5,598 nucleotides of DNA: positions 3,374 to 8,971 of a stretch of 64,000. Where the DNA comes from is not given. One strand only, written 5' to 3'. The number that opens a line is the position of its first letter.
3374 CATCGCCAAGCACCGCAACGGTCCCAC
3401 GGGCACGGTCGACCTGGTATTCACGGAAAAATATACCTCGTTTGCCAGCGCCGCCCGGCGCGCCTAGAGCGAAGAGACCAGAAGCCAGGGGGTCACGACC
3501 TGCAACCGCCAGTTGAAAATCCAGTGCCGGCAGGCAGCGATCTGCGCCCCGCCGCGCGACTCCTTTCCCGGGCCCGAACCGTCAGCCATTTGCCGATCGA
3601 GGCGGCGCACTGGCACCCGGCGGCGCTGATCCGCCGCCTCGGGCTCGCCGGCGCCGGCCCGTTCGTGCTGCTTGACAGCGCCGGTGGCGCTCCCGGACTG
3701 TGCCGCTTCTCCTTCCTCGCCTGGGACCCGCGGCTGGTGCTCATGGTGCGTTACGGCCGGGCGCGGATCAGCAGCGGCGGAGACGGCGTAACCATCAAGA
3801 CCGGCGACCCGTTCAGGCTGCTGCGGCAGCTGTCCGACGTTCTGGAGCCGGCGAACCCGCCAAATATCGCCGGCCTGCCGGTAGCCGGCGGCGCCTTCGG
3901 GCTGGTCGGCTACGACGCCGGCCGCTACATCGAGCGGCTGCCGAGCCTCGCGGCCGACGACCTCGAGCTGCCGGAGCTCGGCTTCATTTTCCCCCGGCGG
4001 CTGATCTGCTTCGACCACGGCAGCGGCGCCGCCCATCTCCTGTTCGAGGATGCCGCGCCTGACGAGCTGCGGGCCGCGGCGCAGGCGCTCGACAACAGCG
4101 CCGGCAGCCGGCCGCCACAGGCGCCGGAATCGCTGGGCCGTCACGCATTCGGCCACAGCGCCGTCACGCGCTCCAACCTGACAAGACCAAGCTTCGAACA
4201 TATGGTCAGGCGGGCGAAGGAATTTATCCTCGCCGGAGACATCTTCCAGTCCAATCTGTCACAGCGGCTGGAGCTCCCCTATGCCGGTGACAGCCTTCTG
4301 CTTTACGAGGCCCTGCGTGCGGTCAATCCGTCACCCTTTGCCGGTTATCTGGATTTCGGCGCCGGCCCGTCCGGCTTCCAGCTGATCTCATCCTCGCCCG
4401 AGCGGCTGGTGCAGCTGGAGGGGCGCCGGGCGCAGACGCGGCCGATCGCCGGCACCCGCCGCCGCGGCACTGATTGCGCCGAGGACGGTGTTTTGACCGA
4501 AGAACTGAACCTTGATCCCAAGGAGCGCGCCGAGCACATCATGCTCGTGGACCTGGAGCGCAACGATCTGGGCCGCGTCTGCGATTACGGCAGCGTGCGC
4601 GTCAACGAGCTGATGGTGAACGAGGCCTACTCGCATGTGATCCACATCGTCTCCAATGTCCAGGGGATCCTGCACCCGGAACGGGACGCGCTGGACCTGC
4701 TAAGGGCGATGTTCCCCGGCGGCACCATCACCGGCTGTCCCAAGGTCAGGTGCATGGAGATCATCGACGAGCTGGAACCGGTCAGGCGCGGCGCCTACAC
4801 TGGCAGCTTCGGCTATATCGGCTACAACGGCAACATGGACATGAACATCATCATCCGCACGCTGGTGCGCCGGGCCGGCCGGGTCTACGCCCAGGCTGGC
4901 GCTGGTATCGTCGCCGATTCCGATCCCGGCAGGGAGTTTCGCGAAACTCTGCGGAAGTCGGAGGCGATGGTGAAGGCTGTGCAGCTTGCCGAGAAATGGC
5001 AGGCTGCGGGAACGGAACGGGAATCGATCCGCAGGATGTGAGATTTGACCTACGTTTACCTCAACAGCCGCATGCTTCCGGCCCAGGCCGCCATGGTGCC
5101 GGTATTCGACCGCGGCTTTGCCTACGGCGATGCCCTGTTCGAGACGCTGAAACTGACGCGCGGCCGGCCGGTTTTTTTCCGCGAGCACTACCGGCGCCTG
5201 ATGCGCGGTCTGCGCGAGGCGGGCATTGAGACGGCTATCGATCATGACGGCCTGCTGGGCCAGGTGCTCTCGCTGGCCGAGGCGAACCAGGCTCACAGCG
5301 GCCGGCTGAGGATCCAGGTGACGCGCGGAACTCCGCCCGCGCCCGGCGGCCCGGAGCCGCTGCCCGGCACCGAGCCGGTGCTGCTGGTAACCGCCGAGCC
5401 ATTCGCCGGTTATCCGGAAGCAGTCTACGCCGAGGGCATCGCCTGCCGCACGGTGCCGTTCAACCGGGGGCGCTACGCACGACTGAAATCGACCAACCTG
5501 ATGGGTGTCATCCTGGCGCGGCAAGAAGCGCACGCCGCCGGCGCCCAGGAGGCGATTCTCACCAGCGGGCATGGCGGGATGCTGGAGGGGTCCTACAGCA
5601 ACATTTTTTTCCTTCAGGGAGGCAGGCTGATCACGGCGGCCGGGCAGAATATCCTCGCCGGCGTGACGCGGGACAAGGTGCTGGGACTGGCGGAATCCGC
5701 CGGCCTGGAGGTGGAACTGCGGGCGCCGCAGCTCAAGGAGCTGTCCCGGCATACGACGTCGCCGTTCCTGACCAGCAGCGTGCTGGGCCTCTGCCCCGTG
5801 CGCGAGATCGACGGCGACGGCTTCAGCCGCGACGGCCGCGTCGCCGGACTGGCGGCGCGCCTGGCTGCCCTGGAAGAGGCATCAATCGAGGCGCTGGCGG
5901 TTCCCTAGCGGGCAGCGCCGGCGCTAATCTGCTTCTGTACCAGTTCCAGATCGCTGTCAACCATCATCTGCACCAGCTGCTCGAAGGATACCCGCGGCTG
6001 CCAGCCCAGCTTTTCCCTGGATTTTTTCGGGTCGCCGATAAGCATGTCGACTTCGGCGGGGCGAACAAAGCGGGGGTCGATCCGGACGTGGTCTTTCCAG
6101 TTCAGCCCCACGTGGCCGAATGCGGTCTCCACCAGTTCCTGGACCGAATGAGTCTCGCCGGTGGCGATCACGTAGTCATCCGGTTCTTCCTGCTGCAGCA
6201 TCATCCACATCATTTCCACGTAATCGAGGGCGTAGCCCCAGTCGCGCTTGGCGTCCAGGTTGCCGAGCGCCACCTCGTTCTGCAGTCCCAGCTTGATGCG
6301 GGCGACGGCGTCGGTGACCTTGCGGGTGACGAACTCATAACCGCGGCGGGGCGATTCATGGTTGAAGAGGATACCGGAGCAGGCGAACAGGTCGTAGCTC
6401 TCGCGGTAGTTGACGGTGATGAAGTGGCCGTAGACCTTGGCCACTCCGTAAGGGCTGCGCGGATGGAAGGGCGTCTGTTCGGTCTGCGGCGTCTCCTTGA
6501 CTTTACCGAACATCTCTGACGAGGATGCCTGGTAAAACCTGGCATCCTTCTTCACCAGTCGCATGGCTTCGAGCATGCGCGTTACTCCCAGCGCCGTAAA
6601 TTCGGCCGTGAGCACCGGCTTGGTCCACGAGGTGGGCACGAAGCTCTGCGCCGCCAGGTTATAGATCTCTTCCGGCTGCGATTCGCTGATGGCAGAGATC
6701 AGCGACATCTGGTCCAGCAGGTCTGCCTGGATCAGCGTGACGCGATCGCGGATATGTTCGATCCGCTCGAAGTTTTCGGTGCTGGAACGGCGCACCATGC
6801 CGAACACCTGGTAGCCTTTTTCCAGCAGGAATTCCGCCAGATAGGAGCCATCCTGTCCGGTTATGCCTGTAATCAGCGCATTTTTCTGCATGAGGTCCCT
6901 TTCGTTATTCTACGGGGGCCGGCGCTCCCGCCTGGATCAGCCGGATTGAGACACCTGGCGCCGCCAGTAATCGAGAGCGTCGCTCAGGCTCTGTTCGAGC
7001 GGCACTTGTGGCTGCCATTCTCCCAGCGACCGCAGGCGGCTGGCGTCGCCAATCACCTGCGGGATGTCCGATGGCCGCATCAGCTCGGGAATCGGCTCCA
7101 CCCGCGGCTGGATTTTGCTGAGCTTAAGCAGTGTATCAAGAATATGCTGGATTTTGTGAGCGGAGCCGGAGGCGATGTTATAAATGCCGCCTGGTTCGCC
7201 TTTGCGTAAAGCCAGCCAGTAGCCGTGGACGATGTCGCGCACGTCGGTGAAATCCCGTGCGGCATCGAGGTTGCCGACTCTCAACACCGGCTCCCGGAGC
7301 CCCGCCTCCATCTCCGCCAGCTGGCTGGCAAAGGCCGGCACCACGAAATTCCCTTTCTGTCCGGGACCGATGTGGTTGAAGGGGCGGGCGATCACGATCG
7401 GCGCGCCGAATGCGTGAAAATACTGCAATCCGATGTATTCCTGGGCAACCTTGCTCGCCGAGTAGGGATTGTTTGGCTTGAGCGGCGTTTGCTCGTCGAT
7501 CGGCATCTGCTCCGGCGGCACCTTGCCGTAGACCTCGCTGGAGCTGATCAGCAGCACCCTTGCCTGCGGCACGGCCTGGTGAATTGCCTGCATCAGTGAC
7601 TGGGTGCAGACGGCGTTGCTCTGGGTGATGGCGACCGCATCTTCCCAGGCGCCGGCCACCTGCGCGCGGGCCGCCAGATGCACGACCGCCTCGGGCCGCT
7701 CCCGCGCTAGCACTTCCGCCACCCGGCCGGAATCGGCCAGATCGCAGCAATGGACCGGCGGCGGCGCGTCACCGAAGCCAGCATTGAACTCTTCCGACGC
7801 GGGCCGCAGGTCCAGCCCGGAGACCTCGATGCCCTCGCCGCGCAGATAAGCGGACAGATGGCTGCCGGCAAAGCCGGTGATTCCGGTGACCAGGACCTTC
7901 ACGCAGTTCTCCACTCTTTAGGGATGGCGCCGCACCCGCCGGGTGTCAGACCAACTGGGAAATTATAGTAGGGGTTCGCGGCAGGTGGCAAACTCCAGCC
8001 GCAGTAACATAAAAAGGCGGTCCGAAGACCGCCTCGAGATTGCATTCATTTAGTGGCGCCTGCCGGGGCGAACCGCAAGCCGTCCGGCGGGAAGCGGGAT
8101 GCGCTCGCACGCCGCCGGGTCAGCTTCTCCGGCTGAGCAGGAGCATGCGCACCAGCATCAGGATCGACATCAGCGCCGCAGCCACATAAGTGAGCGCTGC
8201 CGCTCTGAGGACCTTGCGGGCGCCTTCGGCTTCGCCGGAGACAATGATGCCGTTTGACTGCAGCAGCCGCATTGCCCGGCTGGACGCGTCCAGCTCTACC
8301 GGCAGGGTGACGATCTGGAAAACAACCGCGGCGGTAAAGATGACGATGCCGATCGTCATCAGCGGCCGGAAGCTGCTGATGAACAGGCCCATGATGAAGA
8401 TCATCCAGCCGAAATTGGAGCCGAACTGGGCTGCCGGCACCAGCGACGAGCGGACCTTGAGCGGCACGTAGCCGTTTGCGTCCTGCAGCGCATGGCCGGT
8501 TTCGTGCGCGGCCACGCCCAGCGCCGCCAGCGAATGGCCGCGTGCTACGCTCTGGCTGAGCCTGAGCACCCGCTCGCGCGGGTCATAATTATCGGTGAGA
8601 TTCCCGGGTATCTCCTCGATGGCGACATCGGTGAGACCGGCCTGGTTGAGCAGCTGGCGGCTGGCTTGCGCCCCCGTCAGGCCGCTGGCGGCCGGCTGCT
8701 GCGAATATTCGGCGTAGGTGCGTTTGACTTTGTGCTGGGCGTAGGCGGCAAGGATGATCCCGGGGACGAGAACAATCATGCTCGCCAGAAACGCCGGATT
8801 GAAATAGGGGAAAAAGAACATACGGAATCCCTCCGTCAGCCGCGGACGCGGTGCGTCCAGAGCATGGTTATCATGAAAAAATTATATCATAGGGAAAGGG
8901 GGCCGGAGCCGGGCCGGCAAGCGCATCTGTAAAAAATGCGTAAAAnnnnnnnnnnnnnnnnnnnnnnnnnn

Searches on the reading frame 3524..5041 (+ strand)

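Call 63: search_protein_families(library=pfam, proteins=[window:3524-5041:+], max_evalue=0.00001)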
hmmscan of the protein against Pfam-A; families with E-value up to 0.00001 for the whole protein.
window:3524-5041:+ (505 aa): 2 families
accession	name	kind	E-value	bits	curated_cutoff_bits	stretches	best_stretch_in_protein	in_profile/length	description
PF00425.24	Chorismate_bind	-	9.4e-88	294.5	27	1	222-478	3-257/257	chorismate binding enzyme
PF04715.19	Anth_synt_I_N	-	1.6e-24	87.2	23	1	41-166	12-134/140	Anthranilate synthase component I, N terminal region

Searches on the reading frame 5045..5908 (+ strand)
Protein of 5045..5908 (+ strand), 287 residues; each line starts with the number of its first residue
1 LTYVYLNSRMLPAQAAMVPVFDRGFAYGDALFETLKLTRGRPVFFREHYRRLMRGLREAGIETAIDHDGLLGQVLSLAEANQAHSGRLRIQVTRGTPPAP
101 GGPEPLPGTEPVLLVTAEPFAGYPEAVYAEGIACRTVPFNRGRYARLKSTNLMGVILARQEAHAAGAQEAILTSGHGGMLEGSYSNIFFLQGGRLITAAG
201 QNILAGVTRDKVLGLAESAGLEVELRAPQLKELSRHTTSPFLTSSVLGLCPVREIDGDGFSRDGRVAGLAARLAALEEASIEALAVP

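Call 63: search_protein_families(library=pfam, proteins=[window:5045-5908:+], max_evalue=0.00001)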
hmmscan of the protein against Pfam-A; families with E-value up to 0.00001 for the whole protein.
window:5045-5908:+ (287 aa): 1 family
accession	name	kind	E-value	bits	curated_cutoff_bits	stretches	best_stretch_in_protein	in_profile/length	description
PF01063.24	Aminotran_4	-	2.8e-44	152.1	28.5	1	31-255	2-223/223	Amino-transferase class IV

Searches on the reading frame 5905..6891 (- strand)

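Call 63: search_protein_families(library=pfam, proteins=[window:5905-6891:-], max_evalue=0.00001)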
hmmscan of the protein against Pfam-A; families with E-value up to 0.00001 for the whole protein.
window:5905-6891:- (328 aa): 4 families
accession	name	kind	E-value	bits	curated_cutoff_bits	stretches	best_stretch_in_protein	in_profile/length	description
PF16363.11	GDP_Man_Dehyd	-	6.2e-140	466.8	27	1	6-310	1-332/332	GDP-mannose 4,6 dehydratase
PF01370.27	Epimerase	-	2.3e-70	237.2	20.9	1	5-243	1-240/240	NAD dependent epimerase/dehydratase family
PF04321.23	RmlD_sub_bind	-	2.6e-09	37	27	1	5-166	3-143/287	RmlD substrate binding domain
PF05368.20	NmrA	-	1.2e-07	32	27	1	2-72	2-71/298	NmrA-like family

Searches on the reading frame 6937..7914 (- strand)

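Call 63: search_protein_families(library=pfam, proteins=[window:6937-7914:-], max_evalue=0.00001)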
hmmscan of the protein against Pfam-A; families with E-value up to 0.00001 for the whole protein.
window:6937-7914:- (325 aa): 5 families
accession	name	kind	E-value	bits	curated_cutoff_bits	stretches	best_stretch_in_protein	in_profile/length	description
PF16363.11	GDP_Man_Dehyd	-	3.3e-67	227.7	27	1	8-311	1-330/332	GDP-mannose 4,6 dehydratase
PF01370.27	Epimerase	-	7.3e-59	199.5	20.9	1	7-248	1-240/240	NAD dependent epimerase/dehydratase family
PF04321.23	RmlD_sub_bind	-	4.4e-12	46.1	27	1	6-160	2-134/287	RmlD substrate binding domain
PF01073.25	3Beta_HSD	-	2.2e-07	30.6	22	1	8-159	1-154/280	3-beta hydroxysteroid dehydrogenase/isomerase family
PF02719.21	Polysacc_synt_2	-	9.4e-06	25.5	20.2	0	56-124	60-127/293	Polysaccharide biosynthesis protein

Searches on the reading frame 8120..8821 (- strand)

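Call 63: search_protein_families(library=pfam, proteins=[window:8120-8821:-], max_evalue=0.00001)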
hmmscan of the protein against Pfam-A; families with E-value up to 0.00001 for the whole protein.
window:8120-8821:- (233 aa): 1 family
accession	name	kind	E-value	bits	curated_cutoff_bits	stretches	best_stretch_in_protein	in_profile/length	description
PF04298.18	Zn_peptidase_2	-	1.1e-87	293.6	27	1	15-230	2-217/218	Putative neutral zinc metallopeptidase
